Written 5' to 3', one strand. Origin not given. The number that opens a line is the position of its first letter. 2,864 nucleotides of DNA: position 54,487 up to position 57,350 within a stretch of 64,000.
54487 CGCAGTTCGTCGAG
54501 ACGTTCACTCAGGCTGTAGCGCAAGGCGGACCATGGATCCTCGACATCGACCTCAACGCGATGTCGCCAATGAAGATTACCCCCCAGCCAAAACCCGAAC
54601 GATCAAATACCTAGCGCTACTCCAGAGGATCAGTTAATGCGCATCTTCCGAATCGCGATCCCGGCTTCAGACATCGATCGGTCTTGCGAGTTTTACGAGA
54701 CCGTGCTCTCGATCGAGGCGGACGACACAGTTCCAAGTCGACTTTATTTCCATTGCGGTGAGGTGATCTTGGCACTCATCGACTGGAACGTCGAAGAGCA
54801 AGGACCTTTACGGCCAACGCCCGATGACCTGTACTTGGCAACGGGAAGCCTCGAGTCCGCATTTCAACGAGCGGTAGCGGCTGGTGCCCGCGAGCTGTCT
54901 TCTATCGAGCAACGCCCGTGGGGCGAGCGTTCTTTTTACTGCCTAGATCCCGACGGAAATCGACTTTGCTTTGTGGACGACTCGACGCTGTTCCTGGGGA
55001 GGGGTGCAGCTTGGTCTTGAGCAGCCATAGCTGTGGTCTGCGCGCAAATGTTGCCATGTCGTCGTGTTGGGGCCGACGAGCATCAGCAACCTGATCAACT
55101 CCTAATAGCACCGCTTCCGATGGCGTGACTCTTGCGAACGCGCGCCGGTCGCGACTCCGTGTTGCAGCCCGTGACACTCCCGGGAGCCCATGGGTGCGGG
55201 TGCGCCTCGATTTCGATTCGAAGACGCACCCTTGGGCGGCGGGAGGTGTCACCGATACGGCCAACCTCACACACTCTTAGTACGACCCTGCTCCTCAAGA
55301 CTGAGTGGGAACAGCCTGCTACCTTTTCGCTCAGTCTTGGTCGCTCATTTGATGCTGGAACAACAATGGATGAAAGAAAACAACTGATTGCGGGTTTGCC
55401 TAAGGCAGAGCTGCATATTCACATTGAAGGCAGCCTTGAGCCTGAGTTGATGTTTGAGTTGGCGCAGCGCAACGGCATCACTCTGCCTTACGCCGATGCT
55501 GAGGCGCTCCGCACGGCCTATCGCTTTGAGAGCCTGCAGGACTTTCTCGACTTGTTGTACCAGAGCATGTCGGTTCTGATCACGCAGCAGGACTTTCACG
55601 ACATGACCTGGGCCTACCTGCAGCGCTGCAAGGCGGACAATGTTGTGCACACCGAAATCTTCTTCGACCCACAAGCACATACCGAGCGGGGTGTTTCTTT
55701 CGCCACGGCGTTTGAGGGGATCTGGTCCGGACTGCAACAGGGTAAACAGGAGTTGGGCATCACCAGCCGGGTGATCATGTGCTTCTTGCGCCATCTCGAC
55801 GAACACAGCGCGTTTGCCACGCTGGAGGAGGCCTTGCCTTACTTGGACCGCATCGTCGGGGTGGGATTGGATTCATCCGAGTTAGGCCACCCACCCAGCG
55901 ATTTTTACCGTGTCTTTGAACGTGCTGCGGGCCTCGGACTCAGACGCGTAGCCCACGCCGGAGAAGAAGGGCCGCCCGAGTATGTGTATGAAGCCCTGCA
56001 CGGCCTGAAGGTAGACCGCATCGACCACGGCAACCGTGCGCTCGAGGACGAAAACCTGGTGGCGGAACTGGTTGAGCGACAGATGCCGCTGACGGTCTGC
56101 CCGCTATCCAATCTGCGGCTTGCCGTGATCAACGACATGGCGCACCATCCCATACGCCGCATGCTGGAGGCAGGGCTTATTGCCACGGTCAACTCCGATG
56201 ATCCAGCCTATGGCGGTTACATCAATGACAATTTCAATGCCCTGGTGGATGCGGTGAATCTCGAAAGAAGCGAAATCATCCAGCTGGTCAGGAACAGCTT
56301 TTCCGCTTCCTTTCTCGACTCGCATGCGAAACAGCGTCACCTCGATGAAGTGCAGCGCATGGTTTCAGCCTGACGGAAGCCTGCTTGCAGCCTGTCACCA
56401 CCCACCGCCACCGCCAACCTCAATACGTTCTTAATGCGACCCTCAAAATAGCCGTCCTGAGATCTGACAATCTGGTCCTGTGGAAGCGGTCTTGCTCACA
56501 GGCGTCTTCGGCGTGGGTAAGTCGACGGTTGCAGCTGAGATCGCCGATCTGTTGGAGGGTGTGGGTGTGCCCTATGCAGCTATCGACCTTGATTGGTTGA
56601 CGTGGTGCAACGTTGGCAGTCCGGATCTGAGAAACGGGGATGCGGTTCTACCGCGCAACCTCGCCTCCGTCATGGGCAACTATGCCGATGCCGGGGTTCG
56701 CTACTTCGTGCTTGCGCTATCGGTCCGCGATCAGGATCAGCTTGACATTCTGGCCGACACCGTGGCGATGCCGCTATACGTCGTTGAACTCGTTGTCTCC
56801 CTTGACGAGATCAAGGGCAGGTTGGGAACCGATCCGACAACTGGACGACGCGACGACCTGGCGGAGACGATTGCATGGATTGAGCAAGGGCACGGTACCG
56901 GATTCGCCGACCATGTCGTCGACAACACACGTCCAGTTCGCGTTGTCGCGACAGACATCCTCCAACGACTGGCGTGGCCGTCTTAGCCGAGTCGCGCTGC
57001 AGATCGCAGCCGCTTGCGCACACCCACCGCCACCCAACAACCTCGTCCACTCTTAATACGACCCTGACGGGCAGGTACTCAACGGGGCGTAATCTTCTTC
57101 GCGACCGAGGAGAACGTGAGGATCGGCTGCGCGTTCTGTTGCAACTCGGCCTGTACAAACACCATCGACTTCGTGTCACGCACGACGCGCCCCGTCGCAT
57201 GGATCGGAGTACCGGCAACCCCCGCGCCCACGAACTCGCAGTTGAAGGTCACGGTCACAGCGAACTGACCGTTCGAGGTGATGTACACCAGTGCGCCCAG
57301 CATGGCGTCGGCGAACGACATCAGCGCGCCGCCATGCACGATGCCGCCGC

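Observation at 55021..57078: Cassette-array-like locus: four direct copies of a ~45-nt C-rich repeat bracket single-gene modules of foreign composition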

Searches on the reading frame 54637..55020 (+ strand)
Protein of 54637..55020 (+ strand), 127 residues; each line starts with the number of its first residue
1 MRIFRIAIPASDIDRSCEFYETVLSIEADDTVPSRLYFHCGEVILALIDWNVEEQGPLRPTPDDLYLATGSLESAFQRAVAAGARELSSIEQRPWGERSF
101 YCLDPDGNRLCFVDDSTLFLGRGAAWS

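Call 12: search_protein_families(library=pfam, proteins=[window:54637-55020:+])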
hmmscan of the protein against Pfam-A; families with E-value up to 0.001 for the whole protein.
window:54637-55020:+ (127 aa): 3 families
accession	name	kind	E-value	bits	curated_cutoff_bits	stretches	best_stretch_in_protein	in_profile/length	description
PF00903.31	Glyoxalase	-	1.6e-13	51.5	20.6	1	2-112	1-121/121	Glyoxalase/Bleomycin resistance protein/Dioxygenase superfamily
PF18029.7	Glyoxalase_6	-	8.5e-09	36.5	23.6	1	6-113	2-106/106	Glyoxalase-like domain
PF12681.13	Glyoxalase_2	-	1.4e-05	25.5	30.1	1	9-109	7-110/118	Glyoxalase-like domain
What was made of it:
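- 54637..55020 (+): VOC/glyoxalase gene. It is the first variable segment (the 'X arm'), with no repeat between it and the TPP gene. Pfam Glyoxalase (call 12).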

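Call 13: search_protein_families(library=ncbifam, proteins=[window:54637-55020:+])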
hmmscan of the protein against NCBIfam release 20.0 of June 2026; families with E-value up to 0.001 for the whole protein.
window:54637-55020:+ (127 aa): 6 families
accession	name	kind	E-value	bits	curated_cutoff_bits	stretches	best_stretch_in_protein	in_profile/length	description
NF000496.2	Fos_GSH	equivalog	1.8e-06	28.1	180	1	6-110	8-112/136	fosfomycin resistance glutathione transferase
NF000221.4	FosA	exception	1.6e-05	24.8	250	1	7-110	9-112/137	FosA family fosfomycin resistance glutathione transferase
NF000339.2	fos-Crono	exception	6.9e-05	23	275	1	8-111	9-109/134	FosA family fosfomycin resistance glutathione transferase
NF000074.1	299782349_fosC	exception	0.00011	22.3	250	1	5-112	7-109/132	FosC2 family fosfomycin resistance glutathione transferase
NF000124.1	fos-Vibrio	exception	0.00019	21.6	250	1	5-112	7-109/132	FosG/FosC2-related fosfomycin resistance glutathione transferase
NF000483.1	BlmB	exception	0.00058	19.3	625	1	54-111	240-296/301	bleomycin family antibiotic N-acetyltransferase BlmB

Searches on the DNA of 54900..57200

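Call 24: search_rna_families(source=window, start=54900, end=57200, threshold=evalue, max_evalue=10, show_alignments=3)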
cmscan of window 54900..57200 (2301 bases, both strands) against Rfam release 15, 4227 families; matches with E-value up to 10: 4.
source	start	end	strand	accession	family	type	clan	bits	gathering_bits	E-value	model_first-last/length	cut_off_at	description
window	56281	56337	+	RF02965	CyVA-1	Gene; sRNA;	-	16.1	41.4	4.9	1-77/77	no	CyVA-1 RNA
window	56798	56867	+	RF00277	SNORD49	Gene; snRNA; snoRNA; CD-box;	CL00062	14.4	37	3.3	1-71/71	no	Small nucleolar RNA SNORD49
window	56137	56243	-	RF00613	SNORD94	Gene; snRNA; snoRNA; CD-box;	-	14.2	60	4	1-137/137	no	Small nucleolar RNA SNORD94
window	56286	56357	-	RF02940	COG3860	Cis-reg;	-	13.3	42.5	8.3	1-54/54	no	COG3860 RNA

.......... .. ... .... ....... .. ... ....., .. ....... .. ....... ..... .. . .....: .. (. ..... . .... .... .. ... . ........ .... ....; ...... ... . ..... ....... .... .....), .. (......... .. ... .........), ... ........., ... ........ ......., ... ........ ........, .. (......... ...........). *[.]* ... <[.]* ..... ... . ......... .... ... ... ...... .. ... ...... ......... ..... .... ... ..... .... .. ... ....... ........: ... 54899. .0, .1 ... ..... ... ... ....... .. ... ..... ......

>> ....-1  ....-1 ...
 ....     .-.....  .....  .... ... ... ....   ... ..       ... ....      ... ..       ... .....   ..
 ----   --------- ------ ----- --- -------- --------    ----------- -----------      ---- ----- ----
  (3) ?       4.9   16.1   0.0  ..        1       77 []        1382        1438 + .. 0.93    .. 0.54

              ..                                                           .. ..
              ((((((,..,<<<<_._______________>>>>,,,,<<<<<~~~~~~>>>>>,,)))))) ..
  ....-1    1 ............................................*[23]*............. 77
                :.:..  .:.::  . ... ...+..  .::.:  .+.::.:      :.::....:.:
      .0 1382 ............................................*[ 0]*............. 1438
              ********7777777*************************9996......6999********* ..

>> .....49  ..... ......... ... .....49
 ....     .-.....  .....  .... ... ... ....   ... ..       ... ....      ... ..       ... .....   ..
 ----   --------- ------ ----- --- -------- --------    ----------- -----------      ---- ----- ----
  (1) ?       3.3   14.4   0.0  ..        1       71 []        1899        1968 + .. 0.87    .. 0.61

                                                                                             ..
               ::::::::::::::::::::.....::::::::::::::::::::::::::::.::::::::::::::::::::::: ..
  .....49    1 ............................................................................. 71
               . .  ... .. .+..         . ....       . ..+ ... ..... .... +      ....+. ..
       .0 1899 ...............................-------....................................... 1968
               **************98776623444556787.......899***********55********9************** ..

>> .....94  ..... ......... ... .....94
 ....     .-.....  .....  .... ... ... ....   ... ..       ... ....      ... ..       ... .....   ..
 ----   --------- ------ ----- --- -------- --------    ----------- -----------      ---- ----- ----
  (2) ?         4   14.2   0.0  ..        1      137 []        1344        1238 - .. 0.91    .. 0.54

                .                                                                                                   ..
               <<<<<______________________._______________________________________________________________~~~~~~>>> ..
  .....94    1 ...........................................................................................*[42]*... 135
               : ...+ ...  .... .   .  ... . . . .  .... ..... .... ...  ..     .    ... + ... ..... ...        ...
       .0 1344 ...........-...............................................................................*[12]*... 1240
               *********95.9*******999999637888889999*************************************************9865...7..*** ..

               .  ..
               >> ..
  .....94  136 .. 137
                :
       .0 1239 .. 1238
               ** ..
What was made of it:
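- On tRNA/tmRNA-targeted island arrays: The permissive Rfam scan of 54900-57200 gives only chance-level hits (call 24).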

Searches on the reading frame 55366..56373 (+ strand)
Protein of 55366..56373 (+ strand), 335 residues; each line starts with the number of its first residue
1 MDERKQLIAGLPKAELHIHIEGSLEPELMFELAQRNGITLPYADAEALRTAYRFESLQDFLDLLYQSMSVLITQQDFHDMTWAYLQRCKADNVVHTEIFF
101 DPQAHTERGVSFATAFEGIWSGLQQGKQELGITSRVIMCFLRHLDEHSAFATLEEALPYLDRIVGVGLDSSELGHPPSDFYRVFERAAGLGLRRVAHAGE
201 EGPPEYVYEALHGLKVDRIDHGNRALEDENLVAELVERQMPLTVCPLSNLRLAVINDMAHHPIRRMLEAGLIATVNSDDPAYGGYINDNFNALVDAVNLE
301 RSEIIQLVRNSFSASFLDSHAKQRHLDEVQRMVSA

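Call 12: search_protein_families(library=pfam, proteins=[window:55366-56373:+])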
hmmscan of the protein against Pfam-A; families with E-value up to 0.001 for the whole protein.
window:55366-56373:+ (335 aa): 2 families
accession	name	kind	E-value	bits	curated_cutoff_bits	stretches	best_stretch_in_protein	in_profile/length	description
PF00962.28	A_deaminase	-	1.4e-91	307.5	27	1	12-331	1-329/330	Adenosine deaminase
PF19326.5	AMP_deaminase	-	0.00018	20.5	27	1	196-327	456-587/630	AMP deaminase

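Call 13: search_protein_families(library=ncbifam, proteins=[window:55366-56373:+])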
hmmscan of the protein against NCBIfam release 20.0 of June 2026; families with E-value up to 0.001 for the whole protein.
window:55366-56373:+ (335 aa): 11 families
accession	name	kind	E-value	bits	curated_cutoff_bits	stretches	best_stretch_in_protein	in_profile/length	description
NF006850.0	PRK09358.1-6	equivalog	1.4e-157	523.8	419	1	5-333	2-331/334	adenosine deaminase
TIGR01430.1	aden_deam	equivalog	1.4e-111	372.6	216.55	1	11-328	1-322/323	adenosine deaminase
NF006848.0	PRK09358.1-3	equivalog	3.9e-66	223.6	426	1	10-328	3-322/325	adenosine deaminase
NF006854.0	PRK09358.3-1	equivalog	6.2e-64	216.2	530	1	3-332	6-337/344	adenosine deaminase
NF006847.0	PRK09358.1-2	equivalog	1.1e-47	162.7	412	1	5-329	7-352/364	adenosine deaminase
NF006846.0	PRK09358.1-1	equivalog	3.3e-46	157.9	459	1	10-329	5-330/333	adenosine deaminase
NF006849.0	PRK09358.1-5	equivalog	7.6e-43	146.9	494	1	5-333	6-341/350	adenosine deaminase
NF006856.0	PRK09358.3-3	equivalog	3.1e-22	79.1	510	1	51-279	50-277/316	adenosine deaminase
NF006859.0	PRK09358.3-6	equivalog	1.5e-15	57.2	549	1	74-289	64-276/299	adenosine deaminase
TIGR01431.1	adm_rel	subfamily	1.3e-07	30.8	315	1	214-323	347-461/479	adenosine deaminase-related growth factor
TIGR01429.1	AMP_deaminase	equivalog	0.00028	19.7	726.3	1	196-327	443-574/611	AMP deaminase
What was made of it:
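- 55366..56373 (+): Adenosine deaminase cassette gene. NCBIfam NF006850, 524 bits; Pfam A_deaminase (calls 12, 13).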

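Call 15: find_encoding_contigs(protein=window:55366-56373:+, flank=10000, max_places=10)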
Protein window:55366-56373:+ (335 aa): 1 contig read that carries it; 1 place shown.
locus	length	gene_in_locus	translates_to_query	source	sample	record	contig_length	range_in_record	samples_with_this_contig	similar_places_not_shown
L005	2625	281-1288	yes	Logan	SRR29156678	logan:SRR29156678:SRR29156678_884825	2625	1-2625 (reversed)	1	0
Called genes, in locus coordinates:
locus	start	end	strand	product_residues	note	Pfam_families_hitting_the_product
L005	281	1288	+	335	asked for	PF00962:A_deaminase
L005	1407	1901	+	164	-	-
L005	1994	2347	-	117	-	PF13622:4HBT_3, PF03061:4HBT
